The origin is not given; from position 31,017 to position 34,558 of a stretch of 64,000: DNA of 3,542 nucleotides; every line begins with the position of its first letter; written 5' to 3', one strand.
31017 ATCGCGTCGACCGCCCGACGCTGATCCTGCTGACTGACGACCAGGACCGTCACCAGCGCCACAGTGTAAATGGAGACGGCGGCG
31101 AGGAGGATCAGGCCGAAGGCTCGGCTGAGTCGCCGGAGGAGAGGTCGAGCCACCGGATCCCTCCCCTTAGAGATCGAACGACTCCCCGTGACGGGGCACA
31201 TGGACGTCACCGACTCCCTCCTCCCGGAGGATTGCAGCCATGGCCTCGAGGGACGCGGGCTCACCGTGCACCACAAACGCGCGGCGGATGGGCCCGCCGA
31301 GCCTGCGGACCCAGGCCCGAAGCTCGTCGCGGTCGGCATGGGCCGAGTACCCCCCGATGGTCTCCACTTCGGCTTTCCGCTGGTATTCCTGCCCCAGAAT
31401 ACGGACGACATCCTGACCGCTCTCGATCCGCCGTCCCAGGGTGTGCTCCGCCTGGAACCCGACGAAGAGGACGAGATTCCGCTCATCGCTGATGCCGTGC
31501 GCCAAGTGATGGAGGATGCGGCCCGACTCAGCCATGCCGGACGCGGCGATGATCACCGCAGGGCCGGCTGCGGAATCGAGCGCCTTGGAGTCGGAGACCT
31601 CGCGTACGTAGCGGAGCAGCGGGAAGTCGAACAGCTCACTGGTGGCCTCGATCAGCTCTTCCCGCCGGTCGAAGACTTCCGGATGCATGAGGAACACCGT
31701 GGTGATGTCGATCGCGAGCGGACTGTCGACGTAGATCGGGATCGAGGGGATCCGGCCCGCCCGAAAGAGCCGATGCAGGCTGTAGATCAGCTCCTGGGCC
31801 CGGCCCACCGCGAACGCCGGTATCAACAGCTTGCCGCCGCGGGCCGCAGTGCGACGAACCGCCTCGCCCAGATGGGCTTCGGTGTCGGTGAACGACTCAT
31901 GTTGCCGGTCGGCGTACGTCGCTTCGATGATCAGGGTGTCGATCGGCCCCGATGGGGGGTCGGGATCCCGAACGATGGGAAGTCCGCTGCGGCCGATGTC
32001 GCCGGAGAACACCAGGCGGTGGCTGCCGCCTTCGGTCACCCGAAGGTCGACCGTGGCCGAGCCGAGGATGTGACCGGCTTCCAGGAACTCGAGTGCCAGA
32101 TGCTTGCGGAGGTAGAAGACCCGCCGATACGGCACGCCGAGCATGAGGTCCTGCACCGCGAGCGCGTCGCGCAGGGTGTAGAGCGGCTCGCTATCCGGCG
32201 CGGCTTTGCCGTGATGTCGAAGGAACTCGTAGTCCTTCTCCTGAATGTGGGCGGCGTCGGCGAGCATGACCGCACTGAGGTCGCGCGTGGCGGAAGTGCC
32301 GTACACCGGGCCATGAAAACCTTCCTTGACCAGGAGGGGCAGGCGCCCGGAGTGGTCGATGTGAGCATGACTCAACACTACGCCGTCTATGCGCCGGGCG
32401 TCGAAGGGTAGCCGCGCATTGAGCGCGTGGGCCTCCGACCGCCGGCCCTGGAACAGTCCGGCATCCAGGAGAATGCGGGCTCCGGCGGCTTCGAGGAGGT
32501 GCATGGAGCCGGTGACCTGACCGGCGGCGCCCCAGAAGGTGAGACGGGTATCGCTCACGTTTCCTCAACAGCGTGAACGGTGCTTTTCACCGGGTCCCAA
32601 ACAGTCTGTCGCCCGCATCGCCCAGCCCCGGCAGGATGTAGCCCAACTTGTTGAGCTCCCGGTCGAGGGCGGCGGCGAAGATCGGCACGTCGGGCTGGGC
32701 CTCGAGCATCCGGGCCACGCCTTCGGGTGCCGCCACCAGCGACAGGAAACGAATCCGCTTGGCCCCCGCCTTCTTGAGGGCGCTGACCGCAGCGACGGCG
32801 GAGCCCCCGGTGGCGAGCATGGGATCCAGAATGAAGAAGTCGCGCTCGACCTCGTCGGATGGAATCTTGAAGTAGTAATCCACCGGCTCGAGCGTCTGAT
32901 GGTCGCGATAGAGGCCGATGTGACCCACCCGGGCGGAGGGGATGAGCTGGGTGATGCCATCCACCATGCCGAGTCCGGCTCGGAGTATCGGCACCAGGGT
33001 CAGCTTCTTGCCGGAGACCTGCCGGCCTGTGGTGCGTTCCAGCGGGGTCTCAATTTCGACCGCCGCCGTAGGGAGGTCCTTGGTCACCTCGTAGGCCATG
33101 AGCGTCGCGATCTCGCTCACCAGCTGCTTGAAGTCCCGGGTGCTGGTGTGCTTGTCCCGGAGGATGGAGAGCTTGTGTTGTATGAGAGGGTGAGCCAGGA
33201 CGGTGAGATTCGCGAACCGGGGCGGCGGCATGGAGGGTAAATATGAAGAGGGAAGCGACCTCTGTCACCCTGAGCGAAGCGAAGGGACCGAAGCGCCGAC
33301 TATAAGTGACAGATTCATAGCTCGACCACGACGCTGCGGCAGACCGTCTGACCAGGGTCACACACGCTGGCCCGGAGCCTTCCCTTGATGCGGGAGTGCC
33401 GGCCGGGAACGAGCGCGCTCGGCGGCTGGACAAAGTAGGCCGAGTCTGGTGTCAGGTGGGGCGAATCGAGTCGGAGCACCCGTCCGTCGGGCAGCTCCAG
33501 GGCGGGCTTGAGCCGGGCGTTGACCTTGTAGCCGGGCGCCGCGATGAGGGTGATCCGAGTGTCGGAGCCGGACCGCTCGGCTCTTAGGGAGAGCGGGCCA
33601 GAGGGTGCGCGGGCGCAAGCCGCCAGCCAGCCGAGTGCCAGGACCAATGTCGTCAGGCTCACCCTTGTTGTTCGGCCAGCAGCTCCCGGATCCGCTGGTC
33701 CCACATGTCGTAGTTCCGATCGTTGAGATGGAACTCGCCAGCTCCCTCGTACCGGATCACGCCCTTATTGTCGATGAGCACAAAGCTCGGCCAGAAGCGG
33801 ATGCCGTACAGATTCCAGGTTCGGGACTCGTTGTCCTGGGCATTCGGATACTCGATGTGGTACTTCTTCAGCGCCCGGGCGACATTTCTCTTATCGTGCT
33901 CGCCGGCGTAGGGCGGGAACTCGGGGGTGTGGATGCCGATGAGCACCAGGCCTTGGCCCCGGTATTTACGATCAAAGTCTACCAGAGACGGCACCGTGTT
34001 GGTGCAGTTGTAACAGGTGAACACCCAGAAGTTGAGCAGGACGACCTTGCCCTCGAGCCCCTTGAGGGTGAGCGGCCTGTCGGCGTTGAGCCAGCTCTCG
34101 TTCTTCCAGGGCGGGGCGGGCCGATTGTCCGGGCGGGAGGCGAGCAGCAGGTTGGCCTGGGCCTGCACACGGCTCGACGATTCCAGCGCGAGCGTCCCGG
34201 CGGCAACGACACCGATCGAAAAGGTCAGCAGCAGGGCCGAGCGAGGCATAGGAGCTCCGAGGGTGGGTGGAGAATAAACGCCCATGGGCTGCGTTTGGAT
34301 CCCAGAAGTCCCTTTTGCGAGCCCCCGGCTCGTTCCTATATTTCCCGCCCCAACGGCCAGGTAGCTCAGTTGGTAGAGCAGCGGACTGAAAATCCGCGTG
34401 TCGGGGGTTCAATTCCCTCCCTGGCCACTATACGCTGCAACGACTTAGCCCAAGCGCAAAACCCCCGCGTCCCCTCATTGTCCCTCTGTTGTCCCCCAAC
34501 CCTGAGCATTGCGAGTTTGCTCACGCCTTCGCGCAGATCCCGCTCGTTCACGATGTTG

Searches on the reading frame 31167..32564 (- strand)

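Call 34: search_protein_families(library=pfam, proteins=[window:31167-32564:-], max_evalue=0.001)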
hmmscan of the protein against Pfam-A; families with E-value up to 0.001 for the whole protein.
window:31167-32564:- (465 aa): 5 families
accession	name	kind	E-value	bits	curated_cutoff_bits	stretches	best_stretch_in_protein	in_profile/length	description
PF10996.14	Beta-Casp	-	6.8e-39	133.5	27.7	1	256-380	1-120/120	Beta-Casp domain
PF07521.17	RMMBL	-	1.5e-15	57.4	21.6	1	394-457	2-63/63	Zn-dependent metallo-hydrolase RNA specificity domain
PF00753.33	Lactamase_B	-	8.4e-13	49.1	22.7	1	17-210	4-162/196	Metallo-beta-lactamase superfamily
PF12706.13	Lactamase_B_2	-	5.7e-11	42.8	27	1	30-249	2-197/200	Beta-lactamase superfamily domain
PF16661.11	Lactamase_B_6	-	8.2e-08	32.3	27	1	23-171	1-146/193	Metallo-beta-lactamase superfamily domain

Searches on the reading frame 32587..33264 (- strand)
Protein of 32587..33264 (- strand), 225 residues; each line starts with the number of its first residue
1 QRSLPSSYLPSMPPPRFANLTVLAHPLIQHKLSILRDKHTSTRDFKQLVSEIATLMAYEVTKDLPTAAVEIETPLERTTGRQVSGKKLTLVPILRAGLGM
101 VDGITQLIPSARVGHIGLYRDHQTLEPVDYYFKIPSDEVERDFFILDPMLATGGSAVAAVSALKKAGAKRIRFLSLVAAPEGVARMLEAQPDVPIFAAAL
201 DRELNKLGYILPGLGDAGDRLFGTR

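Call 34: search_protein_families(library=pfam, proteins=[window:32587-33264:-], max_evalue=0.001)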
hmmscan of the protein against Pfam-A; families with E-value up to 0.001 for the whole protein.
window:32587-33264:- (225 aa): 2 families
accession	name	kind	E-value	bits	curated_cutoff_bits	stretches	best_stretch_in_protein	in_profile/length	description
PF14681.12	UPRTase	-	2.7e-75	252.8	27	1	22-224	1-206/206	Uracil phosphoribosyltransferase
PF00156.33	Pribosyltran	-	4.6e-07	29.7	26.3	1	83-183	26-130/158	Phosphoribosyl transferase domain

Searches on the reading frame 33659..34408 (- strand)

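Call 34: search_protein_families(library=pfam, proteins=[window:33659-34408:-], max_evalue=0.001)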
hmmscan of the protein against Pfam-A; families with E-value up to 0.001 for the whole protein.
window:33659-34408:- (249 aa): 3 families
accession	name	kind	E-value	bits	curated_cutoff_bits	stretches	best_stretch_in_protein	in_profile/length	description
PF00578.27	AhpC-TSA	-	1.7e-12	47.8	26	1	98-220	5-123/124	AhpC/TSA family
PF08534.16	Redoxin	-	2.3e-11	44.1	26.6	1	108-230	16-141/148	Redoxin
PF13905.12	Thioredoxin_8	-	1.9e-09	38.2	27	1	120-216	1-92/94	Thioredoxin-like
